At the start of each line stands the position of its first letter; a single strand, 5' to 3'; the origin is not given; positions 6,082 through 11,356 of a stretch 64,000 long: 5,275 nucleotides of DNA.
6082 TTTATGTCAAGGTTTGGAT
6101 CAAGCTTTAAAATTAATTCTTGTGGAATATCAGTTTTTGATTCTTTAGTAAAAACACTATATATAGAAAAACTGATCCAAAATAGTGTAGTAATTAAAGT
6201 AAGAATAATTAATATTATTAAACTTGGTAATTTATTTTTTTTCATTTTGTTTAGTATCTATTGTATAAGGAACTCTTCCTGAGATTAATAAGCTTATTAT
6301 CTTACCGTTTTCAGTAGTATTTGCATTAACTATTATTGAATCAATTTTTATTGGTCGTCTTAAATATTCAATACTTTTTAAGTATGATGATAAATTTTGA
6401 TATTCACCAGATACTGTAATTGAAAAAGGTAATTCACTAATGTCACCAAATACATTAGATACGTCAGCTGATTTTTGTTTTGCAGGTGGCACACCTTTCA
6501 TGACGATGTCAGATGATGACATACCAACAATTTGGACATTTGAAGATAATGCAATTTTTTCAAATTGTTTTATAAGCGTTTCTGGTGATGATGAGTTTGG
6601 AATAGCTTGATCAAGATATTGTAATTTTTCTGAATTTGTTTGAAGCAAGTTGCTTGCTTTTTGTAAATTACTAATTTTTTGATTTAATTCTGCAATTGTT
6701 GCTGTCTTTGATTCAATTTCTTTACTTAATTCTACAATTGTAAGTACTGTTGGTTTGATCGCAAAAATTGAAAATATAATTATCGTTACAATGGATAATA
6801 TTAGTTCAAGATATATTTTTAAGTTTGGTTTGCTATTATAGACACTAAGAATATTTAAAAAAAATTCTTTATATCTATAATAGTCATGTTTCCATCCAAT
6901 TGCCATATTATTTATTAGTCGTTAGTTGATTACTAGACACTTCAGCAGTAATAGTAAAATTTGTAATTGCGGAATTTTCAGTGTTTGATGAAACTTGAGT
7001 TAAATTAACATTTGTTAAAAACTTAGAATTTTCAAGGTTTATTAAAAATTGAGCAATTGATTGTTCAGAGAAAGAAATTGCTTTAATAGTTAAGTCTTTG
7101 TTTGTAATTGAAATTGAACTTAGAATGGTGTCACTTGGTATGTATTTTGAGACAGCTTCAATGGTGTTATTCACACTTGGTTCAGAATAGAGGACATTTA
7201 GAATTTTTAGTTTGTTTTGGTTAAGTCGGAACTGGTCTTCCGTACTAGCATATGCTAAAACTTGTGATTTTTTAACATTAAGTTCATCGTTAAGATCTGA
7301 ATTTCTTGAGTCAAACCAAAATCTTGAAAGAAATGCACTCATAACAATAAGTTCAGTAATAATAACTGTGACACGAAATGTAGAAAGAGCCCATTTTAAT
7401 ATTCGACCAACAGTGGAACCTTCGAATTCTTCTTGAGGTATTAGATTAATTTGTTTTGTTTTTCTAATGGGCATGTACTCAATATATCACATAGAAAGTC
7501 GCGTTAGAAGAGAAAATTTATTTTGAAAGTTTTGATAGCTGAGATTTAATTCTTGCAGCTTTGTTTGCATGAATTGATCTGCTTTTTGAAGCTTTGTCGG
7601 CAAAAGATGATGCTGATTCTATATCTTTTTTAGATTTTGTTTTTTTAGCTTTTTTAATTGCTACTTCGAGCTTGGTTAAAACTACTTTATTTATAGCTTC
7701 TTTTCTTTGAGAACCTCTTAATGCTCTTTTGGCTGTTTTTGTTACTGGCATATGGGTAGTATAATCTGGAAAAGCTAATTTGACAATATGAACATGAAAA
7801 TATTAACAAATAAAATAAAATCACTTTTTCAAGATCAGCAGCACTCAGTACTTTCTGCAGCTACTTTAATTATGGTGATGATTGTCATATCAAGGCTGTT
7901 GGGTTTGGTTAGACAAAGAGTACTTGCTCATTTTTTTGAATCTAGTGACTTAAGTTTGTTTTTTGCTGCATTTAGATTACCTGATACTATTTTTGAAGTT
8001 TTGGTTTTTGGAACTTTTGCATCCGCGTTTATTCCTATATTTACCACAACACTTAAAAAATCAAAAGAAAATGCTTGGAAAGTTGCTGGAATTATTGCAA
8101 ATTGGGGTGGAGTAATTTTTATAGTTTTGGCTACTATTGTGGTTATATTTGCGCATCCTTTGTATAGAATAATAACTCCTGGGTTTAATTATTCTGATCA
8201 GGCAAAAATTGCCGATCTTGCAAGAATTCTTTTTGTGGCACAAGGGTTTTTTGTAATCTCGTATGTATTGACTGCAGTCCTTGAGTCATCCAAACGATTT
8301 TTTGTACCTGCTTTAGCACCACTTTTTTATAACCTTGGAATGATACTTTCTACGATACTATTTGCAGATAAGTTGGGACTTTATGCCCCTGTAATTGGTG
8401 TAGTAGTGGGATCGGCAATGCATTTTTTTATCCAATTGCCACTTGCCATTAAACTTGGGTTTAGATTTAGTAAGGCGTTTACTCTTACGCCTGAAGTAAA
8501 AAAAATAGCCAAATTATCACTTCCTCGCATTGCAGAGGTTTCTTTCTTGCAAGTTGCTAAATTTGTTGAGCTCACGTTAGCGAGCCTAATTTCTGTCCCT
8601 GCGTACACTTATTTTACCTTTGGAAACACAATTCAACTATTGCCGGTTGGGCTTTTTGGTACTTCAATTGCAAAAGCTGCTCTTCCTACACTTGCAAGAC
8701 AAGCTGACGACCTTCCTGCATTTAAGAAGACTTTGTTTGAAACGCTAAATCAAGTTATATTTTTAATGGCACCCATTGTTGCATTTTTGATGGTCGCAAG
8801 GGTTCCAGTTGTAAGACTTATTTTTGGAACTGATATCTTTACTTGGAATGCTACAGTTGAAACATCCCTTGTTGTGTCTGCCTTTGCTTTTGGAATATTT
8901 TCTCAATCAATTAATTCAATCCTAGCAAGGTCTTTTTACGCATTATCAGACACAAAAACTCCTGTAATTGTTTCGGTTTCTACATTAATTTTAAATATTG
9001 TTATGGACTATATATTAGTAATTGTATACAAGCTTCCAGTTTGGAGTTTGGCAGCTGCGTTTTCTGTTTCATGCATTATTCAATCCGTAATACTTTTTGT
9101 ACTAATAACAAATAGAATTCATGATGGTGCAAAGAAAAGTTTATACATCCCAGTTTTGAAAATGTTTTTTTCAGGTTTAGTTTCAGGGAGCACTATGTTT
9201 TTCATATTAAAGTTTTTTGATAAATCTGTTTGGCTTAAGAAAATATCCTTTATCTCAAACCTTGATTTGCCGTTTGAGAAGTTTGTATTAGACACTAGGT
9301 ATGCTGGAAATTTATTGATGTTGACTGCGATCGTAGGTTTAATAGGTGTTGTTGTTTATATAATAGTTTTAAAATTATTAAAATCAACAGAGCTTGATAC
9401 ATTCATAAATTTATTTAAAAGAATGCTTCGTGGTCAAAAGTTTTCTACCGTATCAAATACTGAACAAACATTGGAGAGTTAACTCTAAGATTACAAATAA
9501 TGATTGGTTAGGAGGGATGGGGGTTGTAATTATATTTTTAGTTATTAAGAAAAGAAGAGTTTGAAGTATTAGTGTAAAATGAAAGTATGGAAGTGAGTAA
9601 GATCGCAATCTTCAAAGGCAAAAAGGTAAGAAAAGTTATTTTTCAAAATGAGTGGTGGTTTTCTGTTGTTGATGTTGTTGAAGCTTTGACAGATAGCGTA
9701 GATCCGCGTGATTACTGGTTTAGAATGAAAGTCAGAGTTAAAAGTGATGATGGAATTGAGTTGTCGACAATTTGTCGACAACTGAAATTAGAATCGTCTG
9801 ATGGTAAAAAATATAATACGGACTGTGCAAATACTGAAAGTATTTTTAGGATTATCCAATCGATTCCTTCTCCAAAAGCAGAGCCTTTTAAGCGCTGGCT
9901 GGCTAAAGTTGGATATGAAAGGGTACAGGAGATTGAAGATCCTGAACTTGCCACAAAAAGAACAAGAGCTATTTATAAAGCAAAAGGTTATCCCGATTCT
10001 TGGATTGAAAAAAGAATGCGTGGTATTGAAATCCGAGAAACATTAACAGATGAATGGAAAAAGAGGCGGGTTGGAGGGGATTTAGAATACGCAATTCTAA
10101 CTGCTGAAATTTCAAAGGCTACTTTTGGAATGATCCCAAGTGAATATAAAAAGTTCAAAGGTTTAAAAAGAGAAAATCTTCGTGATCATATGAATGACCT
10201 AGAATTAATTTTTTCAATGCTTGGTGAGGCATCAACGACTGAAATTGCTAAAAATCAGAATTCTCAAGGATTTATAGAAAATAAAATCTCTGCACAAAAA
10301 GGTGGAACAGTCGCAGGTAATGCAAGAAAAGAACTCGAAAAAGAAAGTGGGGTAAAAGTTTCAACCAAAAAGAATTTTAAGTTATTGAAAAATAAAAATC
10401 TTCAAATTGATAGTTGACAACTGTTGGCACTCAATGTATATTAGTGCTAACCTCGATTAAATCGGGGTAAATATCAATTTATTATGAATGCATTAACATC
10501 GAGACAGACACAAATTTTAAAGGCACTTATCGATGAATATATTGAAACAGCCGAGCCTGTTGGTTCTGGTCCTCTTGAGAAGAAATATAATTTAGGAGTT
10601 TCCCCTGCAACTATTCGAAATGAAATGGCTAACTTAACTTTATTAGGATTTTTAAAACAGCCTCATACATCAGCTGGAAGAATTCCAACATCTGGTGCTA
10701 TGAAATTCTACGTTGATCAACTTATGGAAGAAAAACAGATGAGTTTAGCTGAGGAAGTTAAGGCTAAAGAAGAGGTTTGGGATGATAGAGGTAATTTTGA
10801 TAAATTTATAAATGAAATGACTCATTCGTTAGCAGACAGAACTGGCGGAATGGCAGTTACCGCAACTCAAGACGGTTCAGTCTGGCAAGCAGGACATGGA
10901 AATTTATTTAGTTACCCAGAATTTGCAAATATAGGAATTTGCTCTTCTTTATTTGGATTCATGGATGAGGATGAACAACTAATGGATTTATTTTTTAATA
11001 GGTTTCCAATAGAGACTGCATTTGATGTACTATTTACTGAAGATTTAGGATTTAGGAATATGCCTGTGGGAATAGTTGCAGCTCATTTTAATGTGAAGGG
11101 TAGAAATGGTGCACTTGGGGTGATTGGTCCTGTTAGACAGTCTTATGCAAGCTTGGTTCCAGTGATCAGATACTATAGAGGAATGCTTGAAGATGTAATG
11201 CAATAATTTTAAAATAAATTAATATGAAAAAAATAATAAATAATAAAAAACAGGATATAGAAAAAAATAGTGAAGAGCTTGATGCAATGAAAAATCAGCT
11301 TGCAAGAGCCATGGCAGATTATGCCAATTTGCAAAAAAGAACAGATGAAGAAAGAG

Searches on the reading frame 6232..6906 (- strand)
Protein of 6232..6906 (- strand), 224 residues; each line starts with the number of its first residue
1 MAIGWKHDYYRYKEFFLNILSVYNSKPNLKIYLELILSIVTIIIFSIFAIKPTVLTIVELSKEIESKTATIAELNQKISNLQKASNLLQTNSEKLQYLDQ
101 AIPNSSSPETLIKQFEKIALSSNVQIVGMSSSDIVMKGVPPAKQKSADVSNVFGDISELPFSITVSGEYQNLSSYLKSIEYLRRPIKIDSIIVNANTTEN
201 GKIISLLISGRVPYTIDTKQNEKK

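Call 25: search_protein_families(library=pfam, proteins=[window:6232-6906:-], max_evalue=0.001)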
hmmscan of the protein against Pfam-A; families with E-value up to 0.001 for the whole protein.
window:6232-6906:- (224 aa): 2 families
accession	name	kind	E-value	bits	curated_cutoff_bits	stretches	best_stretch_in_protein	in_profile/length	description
PF04350.18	PilO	-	3.1e-08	34.3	22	1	61-203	5-131/145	Pilus assembly protein, PilO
PF04977.20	DivIC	-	2.5e-05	24.4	28.9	1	39-91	1-53/80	Septum formation initiator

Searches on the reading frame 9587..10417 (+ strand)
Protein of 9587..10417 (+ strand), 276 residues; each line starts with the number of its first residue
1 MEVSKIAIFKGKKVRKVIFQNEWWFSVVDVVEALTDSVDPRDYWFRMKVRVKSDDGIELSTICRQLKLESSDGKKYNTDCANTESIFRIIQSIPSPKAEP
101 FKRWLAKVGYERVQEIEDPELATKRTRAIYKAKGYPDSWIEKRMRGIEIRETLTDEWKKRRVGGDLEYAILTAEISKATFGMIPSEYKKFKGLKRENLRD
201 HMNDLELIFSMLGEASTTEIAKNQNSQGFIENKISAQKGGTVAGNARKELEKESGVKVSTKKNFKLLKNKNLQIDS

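Call 25: search_protein_families(library=pfam, proteins=[window:9587-10417:+], max_evalue=0.001)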
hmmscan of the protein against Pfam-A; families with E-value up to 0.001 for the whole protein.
window:9587-10417:+ (276 aa): 1 family
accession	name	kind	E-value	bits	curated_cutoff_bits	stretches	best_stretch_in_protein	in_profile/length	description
PF02498.22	Bro-N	-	5.8e-13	49.7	25.6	1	14-107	2-92/96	BRO family, N-terminal domain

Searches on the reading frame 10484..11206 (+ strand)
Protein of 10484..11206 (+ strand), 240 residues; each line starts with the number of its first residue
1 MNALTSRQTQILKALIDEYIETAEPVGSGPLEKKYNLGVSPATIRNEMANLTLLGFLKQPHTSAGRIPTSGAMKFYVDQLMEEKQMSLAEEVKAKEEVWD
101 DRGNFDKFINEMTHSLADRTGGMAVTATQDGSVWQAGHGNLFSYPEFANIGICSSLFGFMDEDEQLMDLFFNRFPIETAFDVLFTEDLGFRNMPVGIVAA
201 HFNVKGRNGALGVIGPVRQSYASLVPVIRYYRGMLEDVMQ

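Call 22: find_encoding_contigs(protein=window:10484-11206:+, flank=10000, max_places=2)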
Protein window:10484-11206:+ (240 aa): 5 contigs read that carry it; 2 places shown.
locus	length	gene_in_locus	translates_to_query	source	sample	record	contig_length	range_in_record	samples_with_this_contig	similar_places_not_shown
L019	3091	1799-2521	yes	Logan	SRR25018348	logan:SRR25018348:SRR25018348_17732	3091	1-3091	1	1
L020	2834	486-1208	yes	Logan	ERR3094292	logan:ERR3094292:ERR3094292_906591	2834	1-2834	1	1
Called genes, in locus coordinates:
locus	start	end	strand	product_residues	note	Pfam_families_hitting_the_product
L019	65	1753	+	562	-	PF03023:MurJ, PF13440:Polysacc_synt_3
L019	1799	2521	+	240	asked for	PF03444:WHD_HrcA (weak), PF01628:HrcA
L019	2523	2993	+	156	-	PF01025:GrpE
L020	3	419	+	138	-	?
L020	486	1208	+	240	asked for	PF03444:WHD_HrcA (weak), PF01628:HrcA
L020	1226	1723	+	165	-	PF01025:GrpE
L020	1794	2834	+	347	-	?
